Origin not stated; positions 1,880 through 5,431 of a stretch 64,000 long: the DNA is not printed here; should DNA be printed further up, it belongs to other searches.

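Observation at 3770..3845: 7-bp-repeat element inserted in frame into an outer-membrane protein gene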

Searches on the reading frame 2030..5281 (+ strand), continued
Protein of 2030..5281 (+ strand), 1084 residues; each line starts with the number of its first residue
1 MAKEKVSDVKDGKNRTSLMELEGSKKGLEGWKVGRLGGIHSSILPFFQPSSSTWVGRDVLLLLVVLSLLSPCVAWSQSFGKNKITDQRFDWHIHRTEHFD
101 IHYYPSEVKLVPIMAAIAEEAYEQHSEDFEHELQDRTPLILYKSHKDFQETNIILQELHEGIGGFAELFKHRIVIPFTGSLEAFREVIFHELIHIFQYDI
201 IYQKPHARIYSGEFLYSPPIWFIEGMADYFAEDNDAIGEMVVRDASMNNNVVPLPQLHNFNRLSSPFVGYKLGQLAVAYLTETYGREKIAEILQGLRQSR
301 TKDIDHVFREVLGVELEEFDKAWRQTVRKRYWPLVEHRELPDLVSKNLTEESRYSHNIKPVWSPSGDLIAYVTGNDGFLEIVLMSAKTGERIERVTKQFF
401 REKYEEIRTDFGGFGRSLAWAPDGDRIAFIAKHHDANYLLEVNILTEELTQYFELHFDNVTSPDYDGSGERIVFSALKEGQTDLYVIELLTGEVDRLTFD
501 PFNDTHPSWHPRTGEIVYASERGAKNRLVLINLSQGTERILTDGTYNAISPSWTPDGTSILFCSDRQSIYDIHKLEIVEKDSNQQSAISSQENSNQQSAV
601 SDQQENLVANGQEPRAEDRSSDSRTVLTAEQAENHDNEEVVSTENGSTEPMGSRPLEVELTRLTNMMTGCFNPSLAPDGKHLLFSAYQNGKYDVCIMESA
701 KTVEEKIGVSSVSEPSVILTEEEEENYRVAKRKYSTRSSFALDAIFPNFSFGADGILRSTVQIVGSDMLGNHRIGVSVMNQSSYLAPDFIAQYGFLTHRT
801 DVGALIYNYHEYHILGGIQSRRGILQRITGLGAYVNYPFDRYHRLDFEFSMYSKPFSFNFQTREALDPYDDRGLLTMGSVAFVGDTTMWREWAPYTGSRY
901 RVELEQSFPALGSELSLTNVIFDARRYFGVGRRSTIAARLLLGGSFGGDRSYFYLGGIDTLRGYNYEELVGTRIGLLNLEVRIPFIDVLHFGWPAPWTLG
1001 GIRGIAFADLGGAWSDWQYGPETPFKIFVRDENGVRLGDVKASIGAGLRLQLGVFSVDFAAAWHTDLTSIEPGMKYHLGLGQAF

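Call 12: find_related_loci(query=window:2030-5281:+, collection=genome_contigs, flank=4000)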
Query window:2030-5281:+ (1084 aa) in genome_contigs; peptide patterns used: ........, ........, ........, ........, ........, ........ (x = any residue, [..] = any of these).
364 stretches matched a pattern; 334 encode a relative of the query (tblastn E <= 1e-3); the best 80 are kept; 80 distinct loci.
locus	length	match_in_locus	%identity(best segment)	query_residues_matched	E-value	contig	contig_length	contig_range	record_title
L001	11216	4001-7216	98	1-1084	0e+0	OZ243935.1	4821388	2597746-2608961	MAG: Candidatus Poribacteria bacterium isolate 04a31957-9a65-48c7-867d-416cbb8de8da genome assembly, chromosome: 1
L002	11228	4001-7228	93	1-1084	0e+0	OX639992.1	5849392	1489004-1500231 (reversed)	MAG: uncultured Poribacteria bacterium isolate 2342930e-25dc-453b-b24c-d77caf5257d8 genome assembly, chromosome: 1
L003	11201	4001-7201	88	4-1084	0e+0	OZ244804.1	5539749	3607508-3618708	MAG: Candidatus Poribacteria bacterium isolate 01d6ffbc-f1d2-4681-b35a-d9b575322fea genome assembly, chromosome: 1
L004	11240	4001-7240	86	4-1084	0e+0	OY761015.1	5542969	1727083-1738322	MAG: Candidatus Poribacteria bacterium isolate b26c8cc1-2726-459c-8d02-9adedbaa8fd6 genome assembly, chromosome: 2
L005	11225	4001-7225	85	1-1084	0e+0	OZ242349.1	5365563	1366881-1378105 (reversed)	MAG: Candidatus Poribacteria bacterium isolate e367748c-ea16-458c-b08a-e5b385d280ea genome assembly, chromosome: 1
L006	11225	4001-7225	85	1-1084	0e+0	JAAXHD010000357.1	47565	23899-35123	MAG: Candidatus Poribacteria bacterium isolate Plut_88880 unfiltered_Plut_88880_genomic_contig_290215, whole genome shot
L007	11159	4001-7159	86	5-1084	0e+0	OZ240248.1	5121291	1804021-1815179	MAG: Candidatus Poribacteria bacterium isolate b8ffb888-6308-4f48-b550-e0c295cc777e genome assembly, chromosome: 1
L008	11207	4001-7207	88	1-1084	0e+0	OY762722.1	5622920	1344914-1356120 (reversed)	MAG: Candidatus Poribacteria bacterium isolate ed6806d3-dd7a-4409-98ee-5b7e1ebe3502 genome assembly, chromosome: 1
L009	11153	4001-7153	84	5-1084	0e+0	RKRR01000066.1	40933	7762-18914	MAG: Candidatus Poribacteria bacterium isolate PNGco_C_binSS2 scaffold_60, whole genome shotgun sequence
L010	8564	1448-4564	85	1-1084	0e+0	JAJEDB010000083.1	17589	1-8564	MAG: Candidatus Poribacteria bacterium isolate jk18xAbins.50 k141_577494, whole genome shotgun sequence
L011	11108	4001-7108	85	4-1084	0e+0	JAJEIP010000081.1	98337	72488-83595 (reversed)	MAG: Candidatus Poribacteria bacterium isolate p16x65bins.2 k141_801937, whole genome shotgun sequence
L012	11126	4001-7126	83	4-1084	0e+0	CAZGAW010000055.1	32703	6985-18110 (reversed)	MAG TPA_asm: uncultured bacterium isolate SRP109090_co1_253 genome assembly, contig: NODE_1775_length_32703_cov_20.64638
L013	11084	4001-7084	86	47-1084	0e+0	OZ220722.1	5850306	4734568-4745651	MAG: Candidatus Poribacteria bacterium isolate 09e4b887-e8cc-4912-b364-6afc626817b5 genome assembly, chromosome: 1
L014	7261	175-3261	85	47-1084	0e+0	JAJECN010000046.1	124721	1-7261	MAG: Candidatus Poribacteria bacterium isolate jk18xAbins.24 k141_268647, whole genome shotgun sequence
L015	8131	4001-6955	83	66-1084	0e+0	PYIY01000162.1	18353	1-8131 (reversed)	MAG: Candidatus Poribacteria bacterium isolate PCPOR4 Ga0207198_1162, whole genome shotgun sequence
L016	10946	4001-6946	83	71-1084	0e+0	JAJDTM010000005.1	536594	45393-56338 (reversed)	MAG: Candidatus Poribacteria bacterium isolate jk18x1bzbins.25 k141_618683, whole genome shotgun sequence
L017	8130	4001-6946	83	71-1084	0e+0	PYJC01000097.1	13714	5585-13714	MAG: Candidatus Poribacteria bacterium isolate PCPOR1 Ga0206387_1097, whole genome shotgun sequence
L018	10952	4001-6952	83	71-1084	0e+0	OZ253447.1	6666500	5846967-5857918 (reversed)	MAG: Candidatus Poribacteria bacterium isolate c3a381aa-0ed9-4b9f-99fb-31763fcdc289 genome assembly, chromosome: 1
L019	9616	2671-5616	82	70-1084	0e+0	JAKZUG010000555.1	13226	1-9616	MAG: Candidatus Poribacteria bacterium isolate Langseth_MAG_00079 Langseth_MAG_00079_000000000555, whole genome shotgun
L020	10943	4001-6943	82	70-1084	0e+0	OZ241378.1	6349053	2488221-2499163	MAG: Candidatus Poribacteria bacterium isolate 8f0f5501-85a9-4e66-9deb-4e7c08d09c04 genome assembly, chromosome: 1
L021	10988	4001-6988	81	55-1084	0e+0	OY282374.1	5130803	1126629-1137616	MAG: Candidatus Poribacteria bacterium genome assembly, chromosome: 1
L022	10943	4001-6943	82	70-1084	0e+0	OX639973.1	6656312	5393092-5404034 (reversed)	MAG: uncultured Poribacteria bacterium isolate a51c2dcd-0bc8-4832-ac43-f95c9d639ad7 genome assembly, chromosome: 1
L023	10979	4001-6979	81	59-1084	0e+0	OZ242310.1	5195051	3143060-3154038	MAG: Candidatus Poribacteria bacterium isolate 20da2b61-0884-4a9e-940d-2acfcc06f24a genome assembly, chromosome: 1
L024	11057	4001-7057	79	35-1084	0e+0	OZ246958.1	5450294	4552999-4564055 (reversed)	MAG: Candidatus Poribacteria bacterium isolate eb1091dc-daf2-4aeb-812c-2eaa76c9e045 genome assembly, chromosome: 1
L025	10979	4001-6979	81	57-1084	0e+0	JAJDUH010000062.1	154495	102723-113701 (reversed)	MAG: Candidatus Poribacteria bacterium isolate jk18x1bzbins.72 k141_1469647, whole genome shotgun sequence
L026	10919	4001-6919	81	70-1084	0e+0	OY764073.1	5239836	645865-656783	MAG: Candidatus Poribacteria bacterium isolate c0dbee2e-4153-42cb-9392-5991059e4d04 genome assembly, chromosome: 1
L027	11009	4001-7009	80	48-1084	0e+0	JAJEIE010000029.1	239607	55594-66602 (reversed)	MAG: Candidatus Poribacteria bacterium isolate p16x65bins.49 k141_1291187, whole genome shotgun sequence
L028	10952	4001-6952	81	71-1084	0e+0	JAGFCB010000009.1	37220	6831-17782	MAG: Candidatus Poribacteria bacterium isolate SB0101 contig_15672, whole genome shotgun sequence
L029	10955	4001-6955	81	61-1084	0e+0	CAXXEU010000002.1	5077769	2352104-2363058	MAG: Candidatus Poribacteria bacterium isolate 3e89c7d8-7361-487e-81cd-bcd86543e134 genome assembly, contig: contig_2, w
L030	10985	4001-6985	79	56-1084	0e+0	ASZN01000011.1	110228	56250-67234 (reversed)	Candidatus Poribacteria bacterium WGA-3G POR3G_contig_10.11_C, whole genome shotgun sequence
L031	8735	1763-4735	80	59-1084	0e+0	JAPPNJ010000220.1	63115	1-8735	MAG: Candidatus Poribacteria bacterium isolate RHO3_bin_69 NODE_1077_length_63115_cov_16.467634, whole genome shotgun se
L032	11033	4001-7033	80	48-1084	0e+0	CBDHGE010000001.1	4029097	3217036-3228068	MAG: Candidatus Poribacteria bacterium isolate 9ac9c1da-626f-4e18-9c15-12d165d572a9 genome assembly, contig: contig_1, w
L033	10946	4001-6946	83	71-1084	0e+0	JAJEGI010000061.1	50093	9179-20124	MAG: Candidatus Poribacteria bacterium isolate p16x44bins.54 k141_1178591, whole genome shotgun sequence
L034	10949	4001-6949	79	53-1084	0e+0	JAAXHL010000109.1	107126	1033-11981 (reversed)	MAG: Candidatus Poribacteria bacterium isolate Plut_88888 unfiltered_Plut_88888_genomic_contig_254361, whole genome shot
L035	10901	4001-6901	81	63-1084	0e+0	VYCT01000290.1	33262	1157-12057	MAG: Candidatus Poribacteria bacterium isolate SB0675_bin_22 NODE_594_length_33262_cov_12.079622, whole genome shotgun s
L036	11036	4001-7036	74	5-1084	0e+0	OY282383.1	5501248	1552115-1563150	MAG: uncultured Poribacteria bacterium isolate 7c199f84-8048-4b63-b208-6e17c6421a0a genome assembly, chromosome: 1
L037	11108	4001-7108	85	4-1084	0e+0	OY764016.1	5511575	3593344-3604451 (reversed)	MAG: Candidatus Poribacteria bacterium isolate 9fae2ea3-c9b7-404b-9456-b4c0b6541956 genome assembly, chromosome: 1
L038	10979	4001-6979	80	59-1084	0e+0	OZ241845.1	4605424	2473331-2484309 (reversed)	MAG: Candidatus Poribacteria bacterium isolate fbb172c3-de08-4f40-a2cc-29487177e2df genome assembly, chromosome: 1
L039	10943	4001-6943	82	70-1084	0e+0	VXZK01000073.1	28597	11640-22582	MAG: Candidatus Poribacteria bacterium isolate SB0670_bin_33 NODE_833_length_28597_cov_17.253591, whole genome shotgun s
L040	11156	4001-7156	85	5-1084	0e+0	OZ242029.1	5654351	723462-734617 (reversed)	MAG: Candidatus Poribacteria bacterium isolate e47116a6-1c5e-4b36-9515-22f207f5838d genome assembly, chromosome: 1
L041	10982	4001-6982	81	57-1084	0e+0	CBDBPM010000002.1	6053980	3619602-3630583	MAG: Candidatus Poribacteria bacterium isolate 2ce76e30-9b7a-4682-b141-86baa08e5e2a genome assembly, contig: contig_2, w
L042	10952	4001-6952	68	57-1084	0e+0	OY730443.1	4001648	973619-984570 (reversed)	MAG: Candidatus Poribacteria bacterium isolate dbacca32-2332-4c09-a5ad-da9f5ab17b7d genome assembly, chromosome: 1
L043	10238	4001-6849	80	75-1084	0e+0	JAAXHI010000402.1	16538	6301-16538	MAG: Candidatus Poribacteria bacterium isolate Plut_88885 unfiltered_Plut_88885_genomic_contig_644904, whole genome shot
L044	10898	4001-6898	68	73-1084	0e+0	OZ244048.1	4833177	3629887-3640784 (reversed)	MAG: Candidatus Poribacteria bacterium isolate d0822ab9-b4e2-4c08-ac22-a2a69ee7900f genome assembly, chromosome: 1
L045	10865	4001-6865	68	61-1084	0e+0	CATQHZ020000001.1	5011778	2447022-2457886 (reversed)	MAG: uncultured Poribacteria bacterium isolate a66633a9-cb3d-447c-bfc4-106491c4b11e genome assembly, contig: contig_1, w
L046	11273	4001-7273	85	2-1084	0e+0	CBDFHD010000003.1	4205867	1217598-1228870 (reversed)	MAG: Candidatus Poribacteria bacterium isolate 3ddb7f14-4d05-4080-9b3f-f5d75a2c5508 genome assembly, contig: contig_3, w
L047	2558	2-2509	79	216-1084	0e+0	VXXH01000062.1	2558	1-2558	MAG: Candidatus Poribacteria bacterium isolate SB0668_bin_37 NODE_15768_length_2558_cov_7.016380, whole genome shotgun s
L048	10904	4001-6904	67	52-1084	0e+0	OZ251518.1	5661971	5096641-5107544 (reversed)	MAG: Candidatus Poribacteria bacterium isolate 51d61e84-101f-473b-a9d4-7d02d52c7b93 genome assembly, chromosome: 1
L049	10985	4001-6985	80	55-1084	0e+0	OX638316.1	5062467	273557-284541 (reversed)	MAG: uncultured Poribacteria bacterium isolate 19b3914e-8088-41bb-88ee-c15fb0df7e30 genome assembly, chromosome: 1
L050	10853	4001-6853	64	59-1084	0e+0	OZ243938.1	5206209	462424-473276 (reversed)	MAG: Candidatus Poribacteria bacterium isolate 1d27aecb-7b08-4092-90e4-ddfc7d8e693b genome assembly, chromosome: 1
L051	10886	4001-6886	63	50-1084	0e+0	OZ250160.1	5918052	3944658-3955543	MAG: Candidatus Poribacteria bacterium isolate 8ae7ebc5-6e71-4186-9c0c-d873ebd224b0 genome assembly, chromosome: 1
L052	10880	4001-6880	63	48-1084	0e+0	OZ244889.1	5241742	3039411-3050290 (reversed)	MAG: Candidatus Poribacteria bacterium isolate e98e4a03-ae45-434a-8c9f-424be2589405 genome assembly, chromosome: 1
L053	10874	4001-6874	63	50-1084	0e+0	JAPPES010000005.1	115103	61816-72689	MAG: Candidatus Poribacteria bacterium isolate RHO1_bin_11 NODE_351_length_115103_cov_20.358398, whole genome shotgun se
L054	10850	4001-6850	64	59-1084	0e+0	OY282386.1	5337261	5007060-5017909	MAG: Candidatus Poribacteria bacterium genome assembly, chromosome: 1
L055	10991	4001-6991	80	56-1084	0e+0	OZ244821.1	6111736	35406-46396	MAG: Candidatus Poribacteria bacterium isolate f8e195d4-717b-4ac2-aaf5-fcbd41c48ae0 genome assembly, chromosome: 1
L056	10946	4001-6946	82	70-1084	0e+0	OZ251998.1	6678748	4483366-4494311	MAG: Candidatus Poribacteria bacterium isolate 8f110123-501e-42ad-9d55-583bbc997c7d genome assembly, chromosome: 1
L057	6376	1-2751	65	93-1084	0e+0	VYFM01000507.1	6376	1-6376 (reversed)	MAG: Candidatus Poribacteria bacterium isolate SB0677_bin_25 NODE_3965_length_6376_cov_8.844961, whole genome shotgun se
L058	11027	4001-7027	80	48-1084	0e+0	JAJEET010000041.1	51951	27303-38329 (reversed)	MAG: Candidatus Poribacteria bacterium isolate p16x34bins.5 k141_763617, whole genome shotgun sequence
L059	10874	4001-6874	64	62-1084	0e+0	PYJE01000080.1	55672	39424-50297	MAG: Candidatus Poribacteria bacterium isolate AGPOR5 scf7180000041103, whole genome shotgun sequence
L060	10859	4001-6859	62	64-1084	0e+0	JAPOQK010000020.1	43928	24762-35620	MAG: Candidatus Poribacteria bacterium isolate APA_bin_83 c_000000419183, whole genome shotgun sequence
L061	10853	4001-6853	62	59-1084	0e+0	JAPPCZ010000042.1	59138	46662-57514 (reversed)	MAG: Candidatus Poribacteria bacterium isolate IRC4_bin_14 NODE_545_length_59138_cov_22.085, whole genome shotgun sequen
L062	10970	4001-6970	80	63-1084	0e+0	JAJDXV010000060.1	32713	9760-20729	MAG: Candidatus Poribacteria bacterium isolate jk18x27bins.53 k141_120858, whole genome shotgun sequence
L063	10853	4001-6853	62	59-1084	0e+0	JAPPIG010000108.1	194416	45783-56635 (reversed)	MAG: Candidatus Poribacteria bacterium isolate RHO2_bin_17 NODE_93_length_194416_cov_64.702018, whole genome shotgun seq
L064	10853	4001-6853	62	59-1084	0e+0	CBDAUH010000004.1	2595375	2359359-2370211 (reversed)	MAG: Candidatus Poribacteria bacterium isolate 2b956532-cd71-4e48-8ac0-65602b58f679 genome assembly, contig: contig_4, w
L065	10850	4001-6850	62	60-1084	0e+0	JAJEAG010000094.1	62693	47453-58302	MAG: Candidatus Poribacteria bacterium isolate jk18x7bins.36 k141_2945331, whole genome shotgun sequence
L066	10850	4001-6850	61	60-1084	0e+0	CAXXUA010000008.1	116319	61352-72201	MAG: Candidatus Poribacteria bacterium isolate 64057701-0cd0-4337-b80b-d127c366c46f genome assembly, contig: contig_8, w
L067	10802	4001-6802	62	76-1084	0e+0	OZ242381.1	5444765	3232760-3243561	MAG: Candidatus Poribacteria bacterium isolate 80d8d026-9b84-4ba5-a38a-fc23128cda22 genome assembly, chromosome: 1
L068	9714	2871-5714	61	60-1084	0e+0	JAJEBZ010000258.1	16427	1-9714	MAG: Candidatus Poribacteria bacterium isolate jk18x9bins.65 k141_536298, whole genome shotgun sequence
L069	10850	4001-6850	61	60-1084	0e+0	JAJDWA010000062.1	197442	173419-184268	MAG: Candidatus Poribacteria bacterium isolate jk18x22bins.76 k141_791918, whole genome shotgun sequence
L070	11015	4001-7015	80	48-1084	0e+0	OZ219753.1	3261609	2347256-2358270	MAG: Candidatus Poribacteria bacterium isolate 1eb63393-43b3-4ba7-aba7-ea4ddc7e67a3 genome assembly, chromosome: 4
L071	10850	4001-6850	59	60-1084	0e+0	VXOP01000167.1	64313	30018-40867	MAG: Candidatus Poribacteria bacterium isolate SB0662_bin_35 NODE_473_length_64313_cov_36.091786, whole genome shotgun s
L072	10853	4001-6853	59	59-1084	0e+0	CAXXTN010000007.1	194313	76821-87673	MAG: Candidatus Poribacteria bacterium isolate 64752d50-abd0-46dd-90db-3fd08d7746be genome assembly, contig: contig_7, w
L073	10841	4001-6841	60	63-1084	0e+0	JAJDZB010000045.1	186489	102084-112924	MAG: Candidatus Poribacteria bacterium isolate jk18x34bins.64 k141_402792, whole genome shotgun sequence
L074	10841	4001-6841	60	63-1084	0e+0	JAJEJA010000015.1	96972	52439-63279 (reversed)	MAG: Candidatus Poribacteria bacterium isolate p16x63bins.62 k141_1033972, whole genome shotgun sequence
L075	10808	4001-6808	60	74-1084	0e+0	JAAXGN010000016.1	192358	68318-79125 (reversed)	MAG: Candidatus Poribacteria bacterium isolate Plut_88864 filtered_Plut_88864_genomic_contig_5925, whole genome shotgun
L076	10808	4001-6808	62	74-1084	0e+0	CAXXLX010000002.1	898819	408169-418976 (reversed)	MAG: Candidatus Poribacteria bacterium isolate 1c23486e-f1bb-4f7c-a5ff-9ffc904aba33 genome assembly, contig: contig_2, w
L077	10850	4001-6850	57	60-1084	0e+0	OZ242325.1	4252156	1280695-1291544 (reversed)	MAG: Candidatus Poribacteria bacterium isolate 7cb44f7e-fdd6-4696-a2af-ad91ef35c446 genome assembly, chromosome: 1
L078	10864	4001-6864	62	55-1084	0e+0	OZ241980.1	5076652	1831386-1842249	MAG: Candidatus Poribacteria bacterium isolate addb8a48-e40a-4d5d-92e9-c4632a5e54a8 genome assembly, chromosome: 1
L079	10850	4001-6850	58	60-1084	0e+0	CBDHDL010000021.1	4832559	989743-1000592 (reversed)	MAG: Candidatus Poribacteria bacterium isolate 20da9595-a677-4a4b-9313-254fbc54331e genome assembly, contig: contig_21,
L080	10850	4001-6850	64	60-1084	0e+0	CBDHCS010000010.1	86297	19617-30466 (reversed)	MAG: Candidatus Poribacteria bacterium isolate 2ff7ea9c-4ed9-48aa-ac60-1c2c21251b56 genome assembly, contig: contig_10,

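Call 24: list_cluster_members(proteins=[P0001, P0002, P0015, P0014])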
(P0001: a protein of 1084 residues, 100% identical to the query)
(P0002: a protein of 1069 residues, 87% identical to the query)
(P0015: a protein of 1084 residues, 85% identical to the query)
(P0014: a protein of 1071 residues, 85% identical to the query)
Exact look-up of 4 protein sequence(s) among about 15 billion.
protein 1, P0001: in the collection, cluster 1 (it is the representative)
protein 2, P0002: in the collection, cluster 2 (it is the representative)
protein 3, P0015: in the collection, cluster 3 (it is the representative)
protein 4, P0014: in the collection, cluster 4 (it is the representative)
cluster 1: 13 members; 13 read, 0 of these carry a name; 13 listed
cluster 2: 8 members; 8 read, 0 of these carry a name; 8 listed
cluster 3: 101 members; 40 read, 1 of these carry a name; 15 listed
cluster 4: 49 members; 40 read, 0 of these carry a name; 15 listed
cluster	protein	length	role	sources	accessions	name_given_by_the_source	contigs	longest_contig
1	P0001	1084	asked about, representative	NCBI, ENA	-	-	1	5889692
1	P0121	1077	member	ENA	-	-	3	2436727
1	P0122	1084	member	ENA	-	-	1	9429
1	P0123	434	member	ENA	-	-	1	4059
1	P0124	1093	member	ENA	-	-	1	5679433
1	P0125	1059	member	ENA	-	-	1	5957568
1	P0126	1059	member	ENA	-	-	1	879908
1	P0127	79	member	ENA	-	-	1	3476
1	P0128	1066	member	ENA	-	-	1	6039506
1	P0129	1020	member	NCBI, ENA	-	-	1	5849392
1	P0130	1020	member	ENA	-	-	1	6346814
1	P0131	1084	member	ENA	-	-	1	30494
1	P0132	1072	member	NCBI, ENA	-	-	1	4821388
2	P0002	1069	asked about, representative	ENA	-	-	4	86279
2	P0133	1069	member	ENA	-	-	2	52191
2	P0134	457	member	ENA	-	-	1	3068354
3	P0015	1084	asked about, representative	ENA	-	-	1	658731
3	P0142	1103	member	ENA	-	-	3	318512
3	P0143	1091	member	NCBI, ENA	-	-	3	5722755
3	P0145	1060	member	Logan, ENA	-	-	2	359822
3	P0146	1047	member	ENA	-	-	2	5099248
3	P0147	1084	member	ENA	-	-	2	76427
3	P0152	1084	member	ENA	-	-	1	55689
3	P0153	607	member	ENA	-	-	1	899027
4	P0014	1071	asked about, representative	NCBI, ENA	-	-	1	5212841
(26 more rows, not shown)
